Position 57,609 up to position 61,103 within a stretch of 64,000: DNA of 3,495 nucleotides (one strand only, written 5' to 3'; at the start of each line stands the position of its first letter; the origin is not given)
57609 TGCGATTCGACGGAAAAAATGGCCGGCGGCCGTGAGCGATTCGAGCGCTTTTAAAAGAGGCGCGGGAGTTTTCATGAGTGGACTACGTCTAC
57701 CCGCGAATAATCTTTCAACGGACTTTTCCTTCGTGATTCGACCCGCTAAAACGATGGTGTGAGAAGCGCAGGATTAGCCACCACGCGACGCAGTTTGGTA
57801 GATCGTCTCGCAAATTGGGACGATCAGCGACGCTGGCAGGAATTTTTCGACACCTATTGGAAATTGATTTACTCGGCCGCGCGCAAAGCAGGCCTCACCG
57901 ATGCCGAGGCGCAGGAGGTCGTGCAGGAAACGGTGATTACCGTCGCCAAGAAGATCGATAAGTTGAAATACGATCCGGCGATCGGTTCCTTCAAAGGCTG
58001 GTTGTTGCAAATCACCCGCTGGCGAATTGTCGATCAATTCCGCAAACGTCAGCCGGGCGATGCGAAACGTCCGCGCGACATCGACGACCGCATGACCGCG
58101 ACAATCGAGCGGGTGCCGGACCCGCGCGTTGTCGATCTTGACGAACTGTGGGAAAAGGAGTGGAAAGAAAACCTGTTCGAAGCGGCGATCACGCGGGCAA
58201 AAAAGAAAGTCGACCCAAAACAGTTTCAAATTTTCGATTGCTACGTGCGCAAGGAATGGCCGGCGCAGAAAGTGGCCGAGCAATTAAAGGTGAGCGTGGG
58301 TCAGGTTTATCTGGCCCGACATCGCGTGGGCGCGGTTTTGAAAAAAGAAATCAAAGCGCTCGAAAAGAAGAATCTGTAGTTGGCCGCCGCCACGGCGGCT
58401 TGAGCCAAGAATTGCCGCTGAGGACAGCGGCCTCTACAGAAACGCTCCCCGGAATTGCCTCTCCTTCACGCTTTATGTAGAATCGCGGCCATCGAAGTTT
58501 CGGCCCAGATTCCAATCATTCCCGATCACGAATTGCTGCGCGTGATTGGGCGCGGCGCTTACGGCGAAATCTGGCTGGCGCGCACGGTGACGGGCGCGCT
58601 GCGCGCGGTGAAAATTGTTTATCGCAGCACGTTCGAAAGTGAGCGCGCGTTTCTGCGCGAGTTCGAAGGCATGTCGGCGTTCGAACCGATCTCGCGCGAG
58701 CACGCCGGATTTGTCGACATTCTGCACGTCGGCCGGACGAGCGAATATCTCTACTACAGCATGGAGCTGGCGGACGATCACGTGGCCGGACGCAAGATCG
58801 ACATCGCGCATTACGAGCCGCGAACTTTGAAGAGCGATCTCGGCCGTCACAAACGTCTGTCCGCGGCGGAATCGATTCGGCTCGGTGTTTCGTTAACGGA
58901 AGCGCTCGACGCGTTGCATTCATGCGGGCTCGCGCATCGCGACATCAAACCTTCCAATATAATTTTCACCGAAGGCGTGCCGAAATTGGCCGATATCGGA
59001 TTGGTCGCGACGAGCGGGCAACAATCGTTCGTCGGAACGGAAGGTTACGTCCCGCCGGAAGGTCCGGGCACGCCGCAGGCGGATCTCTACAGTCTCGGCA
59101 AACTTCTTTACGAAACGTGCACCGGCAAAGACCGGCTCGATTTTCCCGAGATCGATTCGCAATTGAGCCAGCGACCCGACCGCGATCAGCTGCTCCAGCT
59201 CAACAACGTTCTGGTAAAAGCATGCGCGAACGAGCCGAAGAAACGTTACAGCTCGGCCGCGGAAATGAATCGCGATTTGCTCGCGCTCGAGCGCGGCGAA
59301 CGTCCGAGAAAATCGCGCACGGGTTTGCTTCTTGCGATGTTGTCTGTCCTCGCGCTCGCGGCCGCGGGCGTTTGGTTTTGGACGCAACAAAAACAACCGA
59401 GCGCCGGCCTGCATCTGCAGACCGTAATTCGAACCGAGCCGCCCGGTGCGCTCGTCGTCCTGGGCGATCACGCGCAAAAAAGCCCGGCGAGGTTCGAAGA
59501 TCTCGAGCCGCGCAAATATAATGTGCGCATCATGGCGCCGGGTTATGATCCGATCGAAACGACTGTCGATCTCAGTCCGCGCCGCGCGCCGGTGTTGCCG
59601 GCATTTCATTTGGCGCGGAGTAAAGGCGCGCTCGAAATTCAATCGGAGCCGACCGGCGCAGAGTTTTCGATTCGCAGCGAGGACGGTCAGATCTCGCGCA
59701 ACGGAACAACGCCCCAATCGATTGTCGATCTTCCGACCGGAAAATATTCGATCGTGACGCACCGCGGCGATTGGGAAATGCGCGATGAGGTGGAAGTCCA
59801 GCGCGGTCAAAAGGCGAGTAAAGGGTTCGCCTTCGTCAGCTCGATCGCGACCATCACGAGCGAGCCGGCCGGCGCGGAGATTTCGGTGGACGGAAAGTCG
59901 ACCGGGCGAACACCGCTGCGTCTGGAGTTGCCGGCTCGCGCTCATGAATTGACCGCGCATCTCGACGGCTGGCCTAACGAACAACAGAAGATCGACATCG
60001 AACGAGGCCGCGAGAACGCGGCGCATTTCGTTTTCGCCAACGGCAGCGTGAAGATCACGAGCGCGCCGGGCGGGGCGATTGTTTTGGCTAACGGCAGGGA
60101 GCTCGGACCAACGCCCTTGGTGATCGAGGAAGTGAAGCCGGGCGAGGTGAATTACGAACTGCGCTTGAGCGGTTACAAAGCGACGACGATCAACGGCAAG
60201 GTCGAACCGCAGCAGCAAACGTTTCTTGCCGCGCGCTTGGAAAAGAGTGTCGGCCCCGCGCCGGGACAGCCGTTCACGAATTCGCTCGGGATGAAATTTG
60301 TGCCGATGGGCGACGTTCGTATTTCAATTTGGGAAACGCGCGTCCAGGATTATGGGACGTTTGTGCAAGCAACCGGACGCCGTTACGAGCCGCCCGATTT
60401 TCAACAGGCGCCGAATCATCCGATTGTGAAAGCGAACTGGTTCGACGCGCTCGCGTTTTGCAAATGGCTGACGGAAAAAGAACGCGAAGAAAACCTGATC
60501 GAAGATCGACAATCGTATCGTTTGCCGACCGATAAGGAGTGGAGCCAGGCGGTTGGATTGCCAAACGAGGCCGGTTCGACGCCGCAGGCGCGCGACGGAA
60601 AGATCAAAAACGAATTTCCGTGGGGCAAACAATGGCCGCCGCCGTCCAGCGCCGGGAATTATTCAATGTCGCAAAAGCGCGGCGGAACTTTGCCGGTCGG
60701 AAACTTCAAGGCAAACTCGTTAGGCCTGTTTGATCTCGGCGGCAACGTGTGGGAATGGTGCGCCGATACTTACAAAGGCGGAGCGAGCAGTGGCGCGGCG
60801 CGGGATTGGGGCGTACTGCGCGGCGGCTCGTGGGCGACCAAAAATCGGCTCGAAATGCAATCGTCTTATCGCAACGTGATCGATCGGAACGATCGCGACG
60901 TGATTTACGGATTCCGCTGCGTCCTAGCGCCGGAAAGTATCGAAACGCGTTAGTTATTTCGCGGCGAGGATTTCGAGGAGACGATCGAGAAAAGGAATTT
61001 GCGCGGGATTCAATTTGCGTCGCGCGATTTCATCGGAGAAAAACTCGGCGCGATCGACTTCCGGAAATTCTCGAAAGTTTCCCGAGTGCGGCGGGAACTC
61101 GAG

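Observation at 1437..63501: Hyper-abundant 10-mer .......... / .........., about one copy per 1.3 kb in both orientations (DNA-uptake-sequence-like)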

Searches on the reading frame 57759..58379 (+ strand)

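Call 20: search_protein_families(library=pfam, proteins=[window:57759-58379:+], max_evalue=0.0001)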
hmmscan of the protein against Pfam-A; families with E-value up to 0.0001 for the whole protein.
window:57759-58379:+ (206 aa): 1 family
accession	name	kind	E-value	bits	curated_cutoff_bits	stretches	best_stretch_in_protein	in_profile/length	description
PF04542.20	Sigma70_r2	-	5.2e-11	42.6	24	1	30-98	2-69/71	Sigma-70 region 2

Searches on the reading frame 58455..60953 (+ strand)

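Call 9: search_protein_families(library=pfam, proteins=[window:58455-60953:+])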
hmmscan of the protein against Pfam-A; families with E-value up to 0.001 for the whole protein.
window:58455-60953:+ (832 aa): 5 families
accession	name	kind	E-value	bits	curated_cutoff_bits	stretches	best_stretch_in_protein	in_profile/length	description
PF08308.17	PEGA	-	2.6e-36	123.8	20.8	3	465-520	4-60/71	PEGA domain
PF03781.23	FGE-sulfatase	-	3.1e-30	106.1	23.3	1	642-823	78-254/255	Sulfatase-modifying factor enzyme 1-like domain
PF00069.31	Pkinase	-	9.6e-27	94.4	31.7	1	27-284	3-252/263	Protein kinase domain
PF07714.23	PK_Tyr_Ser-Thr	-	1.3e-08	35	23.1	1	27-225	3-202/258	Protein tyrosine and serine/threonine kinase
PF13620.12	CarboxypepD_reg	-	0.00032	21.4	32.3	0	346-381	41-77/82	Carboxypeptidase regulatory-like domain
